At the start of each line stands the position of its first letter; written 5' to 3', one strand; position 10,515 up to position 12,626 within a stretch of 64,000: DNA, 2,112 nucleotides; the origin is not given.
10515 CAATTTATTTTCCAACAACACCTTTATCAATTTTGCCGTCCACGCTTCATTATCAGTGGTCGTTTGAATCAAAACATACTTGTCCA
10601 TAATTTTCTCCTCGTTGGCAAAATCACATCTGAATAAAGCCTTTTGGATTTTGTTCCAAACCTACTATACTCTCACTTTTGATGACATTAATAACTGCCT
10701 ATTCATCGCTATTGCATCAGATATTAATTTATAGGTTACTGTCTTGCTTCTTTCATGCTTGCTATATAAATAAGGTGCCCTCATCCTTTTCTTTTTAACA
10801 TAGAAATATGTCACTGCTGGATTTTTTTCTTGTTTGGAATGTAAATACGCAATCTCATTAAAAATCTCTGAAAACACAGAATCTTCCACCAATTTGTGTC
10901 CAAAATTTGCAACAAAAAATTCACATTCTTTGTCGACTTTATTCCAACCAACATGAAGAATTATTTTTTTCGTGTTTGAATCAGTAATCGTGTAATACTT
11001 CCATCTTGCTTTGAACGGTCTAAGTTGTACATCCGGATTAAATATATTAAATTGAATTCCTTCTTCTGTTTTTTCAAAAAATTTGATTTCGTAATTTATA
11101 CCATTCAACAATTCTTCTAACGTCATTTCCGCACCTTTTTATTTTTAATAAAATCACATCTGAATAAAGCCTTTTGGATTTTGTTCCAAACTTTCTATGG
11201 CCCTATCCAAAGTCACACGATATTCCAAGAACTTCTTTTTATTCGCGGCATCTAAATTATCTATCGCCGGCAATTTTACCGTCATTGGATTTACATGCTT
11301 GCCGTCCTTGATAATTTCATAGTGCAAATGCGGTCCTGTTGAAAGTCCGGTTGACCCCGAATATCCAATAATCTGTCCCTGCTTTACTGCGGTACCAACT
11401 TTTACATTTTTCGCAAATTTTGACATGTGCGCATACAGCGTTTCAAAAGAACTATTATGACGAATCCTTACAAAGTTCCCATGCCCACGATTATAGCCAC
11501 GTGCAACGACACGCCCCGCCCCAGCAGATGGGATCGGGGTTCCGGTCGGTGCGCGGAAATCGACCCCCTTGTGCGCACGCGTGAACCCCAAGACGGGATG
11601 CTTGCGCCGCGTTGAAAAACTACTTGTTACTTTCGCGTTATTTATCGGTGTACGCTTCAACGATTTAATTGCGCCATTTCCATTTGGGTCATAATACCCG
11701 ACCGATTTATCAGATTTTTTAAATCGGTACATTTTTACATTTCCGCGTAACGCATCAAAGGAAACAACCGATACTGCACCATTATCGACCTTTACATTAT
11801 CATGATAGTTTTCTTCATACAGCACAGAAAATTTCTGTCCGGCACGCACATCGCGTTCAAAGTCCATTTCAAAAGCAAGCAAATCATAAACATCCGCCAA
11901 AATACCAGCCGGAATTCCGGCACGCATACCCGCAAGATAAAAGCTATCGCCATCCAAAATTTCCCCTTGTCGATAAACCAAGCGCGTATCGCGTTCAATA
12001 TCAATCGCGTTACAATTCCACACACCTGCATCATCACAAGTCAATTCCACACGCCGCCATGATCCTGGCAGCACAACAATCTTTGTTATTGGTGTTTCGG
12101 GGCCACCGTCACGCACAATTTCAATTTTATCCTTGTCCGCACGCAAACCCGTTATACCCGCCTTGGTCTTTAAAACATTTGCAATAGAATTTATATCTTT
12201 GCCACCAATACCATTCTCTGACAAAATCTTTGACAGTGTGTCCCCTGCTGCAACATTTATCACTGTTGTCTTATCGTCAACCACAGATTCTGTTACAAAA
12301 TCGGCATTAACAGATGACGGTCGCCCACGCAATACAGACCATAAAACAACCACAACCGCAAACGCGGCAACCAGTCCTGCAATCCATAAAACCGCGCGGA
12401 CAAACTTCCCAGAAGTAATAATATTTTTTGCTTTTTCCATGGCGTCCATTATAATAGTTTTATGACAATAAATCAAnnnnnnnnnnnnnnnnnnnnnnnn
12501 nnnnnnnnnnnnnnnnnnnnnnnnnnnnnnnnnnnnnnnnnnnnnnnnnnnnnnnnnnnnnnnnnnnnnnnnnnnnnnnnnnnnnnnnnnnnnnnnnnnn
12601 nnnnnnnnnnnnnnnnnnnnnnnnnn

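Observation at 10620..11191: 153-aa orphan ORF inserted between the M23 peptidase and cutA, flanked by perfect 42-bp direct repeats that duplicate the peptidase 3' end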

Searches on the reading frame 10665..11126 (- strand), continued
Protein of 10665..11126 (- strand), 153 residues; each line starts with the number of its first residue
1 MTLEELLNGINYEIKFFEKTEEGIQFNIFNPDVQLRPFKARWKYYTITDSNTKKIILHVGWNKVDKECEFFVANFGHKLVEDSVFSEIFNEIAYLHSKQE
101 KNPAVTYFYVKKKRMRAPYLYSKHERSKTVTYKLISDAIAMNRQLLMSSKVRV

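Call 74: find_related_loci(query=A2, collection=metagenome_contigs, flank=3000)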
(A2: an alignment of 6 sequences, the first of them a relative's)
Query A2 (153 aa) in metagenome_contigs; peptide patterns used: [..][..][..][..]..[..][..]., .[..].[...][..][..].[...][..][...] (x = any residue, [..] = any of these).
600 stretches matched a pattern, but none encodes a relative of the query by tblastn (E <= 1e-3).

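Call 76: search_protein_families(library=pfam, proteins=[P0008, L001:1548-2030:-, L001:2339-2857:+, L005:104-1087:-, L005:1354-2316:-], max_evalue=0.01)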
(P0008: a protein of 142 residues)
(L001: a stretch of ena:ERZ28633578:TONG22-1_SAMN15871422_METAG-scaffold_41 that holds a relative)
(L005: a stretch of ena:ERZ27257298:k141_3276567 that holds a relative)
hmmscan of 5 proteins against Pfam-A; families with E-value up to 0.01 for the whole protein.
P0008 (142 aa): 0 families

L001:1548-2030:- (160 aa): 0 families

L001:2339-2857:+ (172 aa): 0 families

L005:104-1087:- (327 aa): 0 families

L005:1354-2316:- (320 aa): 0 families

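Call 80: fold_search(model_id=the predicted structure, library=pdb)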
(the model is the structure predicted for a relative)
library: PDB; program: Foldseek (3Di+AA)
matches with E <= 10: 593; with E <= 0.001: 0
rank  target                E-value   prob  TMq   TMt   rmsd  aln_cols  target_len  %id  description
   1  5ayr_B                1.2e-01  0.60  0.27  0.34   7.7        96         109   14  The crystal structure of SAUGI/human UDG complex (released 2016-06-08)
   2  3wdg_B                2.1e-01  0.47  0.27  0.34   7.5        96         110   16  Staphylococcus aureus UDG / UGI complex (released 2014-02-05)
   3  3wjt                  2.1e-01  0.38  0.23  0.21  15.0        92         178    9  Crystal structure of the L68D variant of mLolB (released 2014-03-05)
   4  6lyv_F                2.5e-01  0.41  0.26  0.37   7.6        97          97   15  The crystal structure of SAUGI/KSHVUDG complex (released 2020-06-24)
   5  5e9t_B                3.4e-01  0.23  0.18  0.07  14.9        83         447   13  Crystal structure of GtfA/B complex (released 2016-03-02)
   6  4uv2_G                3.4e-01  0.10  0.17  0.13  14.2       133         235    8  Structure of the curli transport lipoprotein CsgG in a non-lipidated, pre-pore conformation (released 2014-09-24)
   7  6lyj_C                3.8e-01  0.30  0.26  0.32   7.7        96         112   14  The crystal structure of SAUGI/EBVUDG complex (released 2020-06-24)
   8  4uv2_E                4.8e-01  0.10  0.18  0.13  14.1       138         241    6  Structure of the curli transport lipoprotein CsgG in a non-lipidated, pre-pore conformation (released 2014-09-24)
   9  2i9i                  4.8e-01  0.09  0.23  0.17  17.7       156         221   10  Crystal Structure of Helicobacter pylori protein HP0492 (released 2006-09-26)
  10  5e9t_D                5.1e-01  0.21  0.18  0.07  14.6        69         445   16  Crystal structure of GtfA/B complex (released 2016-03-02)
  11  4uv2_N                5.1e-01  0.10  0.18  0.13  13.9       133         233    8  Structure of the curli transport lipoprotein CsgG in a non-lipidated, pre-pore conformation (released 2014-09-24)
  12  2iir_A                5.4e-01  0.44  0.24  0.10   7.9        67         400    9  Acetate kinase from a hypothermophile Thermotoga maritima (released 2007-09-11)
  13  3q66_C                5.4e-01  0.20  0.27  0.12  12.3       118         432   10  Structure of the Vps75-Rtt109 histone chaperone-lysine acetyltransferase complex (Full-length proteins in space group  (released 2011-03-23)
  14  4uv2_B                5.4e-01  0.10  0.17  0.13  13.6       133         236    9  Structure of the curli transport lipoprotein CsgG in a non-lipidated, pre-pore conformation (released 2014-09-24)
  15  6zhi_D                5.4e-01  0.08  0.20  0.16  22.0       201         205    8  Structure of the Plasmodium falciparum Hsp70-x substrate binding domain in complex with hydrophobic peptide (released 2020-09-09)
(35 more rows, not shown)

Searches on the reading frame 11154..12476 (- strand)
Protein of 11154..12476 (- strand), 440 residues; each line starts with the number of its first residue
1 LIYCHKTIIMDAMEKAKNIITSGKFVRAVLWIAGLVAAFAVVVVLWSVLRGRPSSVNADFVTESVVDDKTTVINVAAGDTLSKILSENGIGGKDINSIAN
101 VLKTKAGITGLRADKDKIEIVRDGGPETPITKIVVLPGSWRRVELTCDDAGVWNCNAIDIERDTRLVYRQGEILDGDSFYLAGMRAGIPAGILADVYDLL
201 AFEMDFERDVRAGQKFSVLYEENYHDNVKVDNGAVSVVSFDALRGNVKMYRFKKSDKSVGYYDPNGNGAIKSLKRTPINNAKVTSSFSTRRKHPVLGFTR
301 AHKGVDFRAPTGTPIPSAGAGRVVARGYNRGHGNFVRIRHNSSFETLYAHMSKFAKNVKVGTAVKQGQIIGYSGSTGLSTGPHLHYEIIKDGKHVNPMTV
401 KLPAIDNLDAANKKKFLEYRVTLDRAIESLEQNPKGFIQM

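Call 4: search_protein_families(library=pfam, proteins=[window:11154-12476:-], max_evalue=1)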
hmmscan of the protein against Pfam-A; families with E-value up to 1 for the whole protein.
window:11154-12476:- (440 aa): 4 families
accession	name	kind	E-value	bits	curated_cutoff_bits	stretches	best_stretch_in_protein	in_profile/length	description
PF01551.29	Peptidase_M23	-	7.9e-35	119.4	28.7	1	301-397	2-96/96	Peptidase family M23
PF19425.4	Csd3_N2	-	7.2e-06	26.4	27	1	178-287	16-120/122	Csd3 second domain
PF22310.2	NMB0315_dom_I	-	0.00072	20.3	27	1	74-115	7-48/83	NMB0315-like, domain I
PF14155.11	DUF4307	-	0.11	12.9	27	1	27-75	3-52/111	Domain of unknown function (DUF4307)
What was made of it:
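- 11154..12476 (-): M23 peptidase gene, a core gene. Its last 38 nt plus 4 nt after the stop form repeat copy 2. Pfam Peptidase_M23 E 7.9e-35 and a weak Csd3_N2 hit (call 4).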

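Call 25: find_related_loci(query=window:11154-12476:-, collection=genome_contigs, flank=4000)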
Query window:11154-12476:- (440 aa) in genome_contigs; peptide patterns used: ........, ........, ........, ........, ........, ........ (x = any residue, [..] = any of these).
385 stretches matched a pattern; 274 encode a relative of the query (tblastn E <= 1e-3); the best 80 are kept; 80 distinct loci.
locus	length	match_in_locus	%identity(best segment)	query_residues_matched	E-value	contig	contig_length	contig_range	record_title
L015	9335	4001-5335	90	1-440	0e+0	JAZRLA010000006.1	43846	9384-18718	MAG: Candidatus Enterousia sp. isolate T1900045443_YK20190134.MAGScoT_cleanbin_000016 SGB_7130_k141_1035206, whole genom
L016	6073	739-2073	92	1-440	0e+0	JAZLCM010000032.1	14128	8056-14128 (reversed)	MAG: Candidatus Enterousia sp. isolate T1900045049_TC20190042.MAGScoT_cleanbin_000031 SGB_4517_k141_1678998, whole genom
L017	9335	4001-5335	91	1-440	0e+0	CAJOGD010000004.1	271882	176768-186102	uncultured Alphaproteobacteria bacterium isolate Red_deer_3_mag_193 genome assembly, contig: scaffold_238, whole genome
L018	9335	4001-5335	90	1-440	0e+0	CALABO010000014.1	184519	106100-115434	MAG TPA_asm: uncultured proteobacterium isolate SRR6425765_bin.2_CONCOCT_v1.1_MAG genome assembly, contig: ERZ1767560.1,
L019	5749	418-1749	91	1-440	0e+0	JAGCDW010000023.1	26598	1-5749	MAG: Alphaproteobacteria bacterium isolate RGIG9702 Yak_Omasum-2__c260851, whole genome shotgun sequence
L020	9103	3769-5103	91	1-440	0e+0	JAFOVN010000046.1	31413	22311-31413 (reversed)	MAG: Alphaproteobacteria bacterium isolate RGIG837 Dairy_cattle_Omasum.Co__c3922192, whole genome shotgun sequence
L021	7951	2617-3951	91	1-440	0e+0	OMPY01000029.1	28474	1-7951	uncultured proteobacterium isolate RUG774 genome assembly, contig: scaffold_3092, whole genome shotgun sequence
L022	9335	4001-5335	91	1-440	0e+0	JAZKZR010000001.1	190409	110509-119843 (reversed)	MAG: Candidatus Enterousia sp. isolate T1900045086_TC20190080.MAGScoT_cleanbin_000026 SGB_4685_k141_1004667, whole genom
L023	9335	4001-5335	91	1-440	0e+0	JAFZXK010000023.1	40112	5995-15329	MAG: Alphaproteobacteria bacterium isolate RGIG8185 Water_buffalos_Rumen-3__c1858659, whole genome shotgun sequence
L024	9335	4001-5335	90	1-440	0e+0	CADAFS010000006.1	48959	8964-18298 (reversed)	MAG: uncultured proteobacterium isolate RUG13256 genome assembly, contig: RUG13256_asm_6, whole genome shotgun sequence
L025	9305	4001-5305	83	1-440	0e+0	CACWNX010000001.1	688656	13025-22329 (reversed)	MAG: uncultured proteobacterium isolate RUG10747 genome assembly, contig: RUG10747_asm_1, whole genome shotgun sequence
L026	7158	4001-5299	82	1-440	0e+0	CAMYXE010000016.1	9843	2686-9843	MAG TPA_asm: uncultured proteobacterium isolate SRR10912533_bin.58_metaWRAP_v1.3_MAG genome assembly, contig: ERZ1421001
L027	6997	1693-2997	83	1-440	0e+0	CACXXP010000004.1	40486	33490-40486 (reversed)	MAG: uncultured proteobacterium isolate RUG11692 genome assembly, contig: RUG11692_asm_4, whole genome shotgun sequence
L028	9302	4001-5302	82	1-440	0e+0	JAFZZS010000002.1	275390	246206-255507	MAG: Alphaproteobacteria bacterium isolate RGIG8245 Water_buffalos_Rumen-5__c26457, whole genome shotgun sequence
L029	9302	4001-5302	82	1-440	0e+0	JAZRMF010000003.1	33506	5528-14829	MAG: Candidatus Enterousia sp. isolate T1900045428_YK20190119.MAGScoT_cleanbin_000014 SGB_7076_k141_1621, whole genome s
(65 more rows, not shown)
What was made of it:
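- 11154..12476 (-): Present in all 80 related species loci (call 25).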

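Call 76: search_protein_families(library=pfam, proteins=[L022:5343-5948:-], max_evalue=0.01)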
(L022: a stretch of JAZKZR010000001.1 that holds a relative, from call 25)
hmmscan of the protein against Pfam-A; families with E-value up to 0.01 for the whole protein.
L022:5343-5948:- (201 aa): 0 families
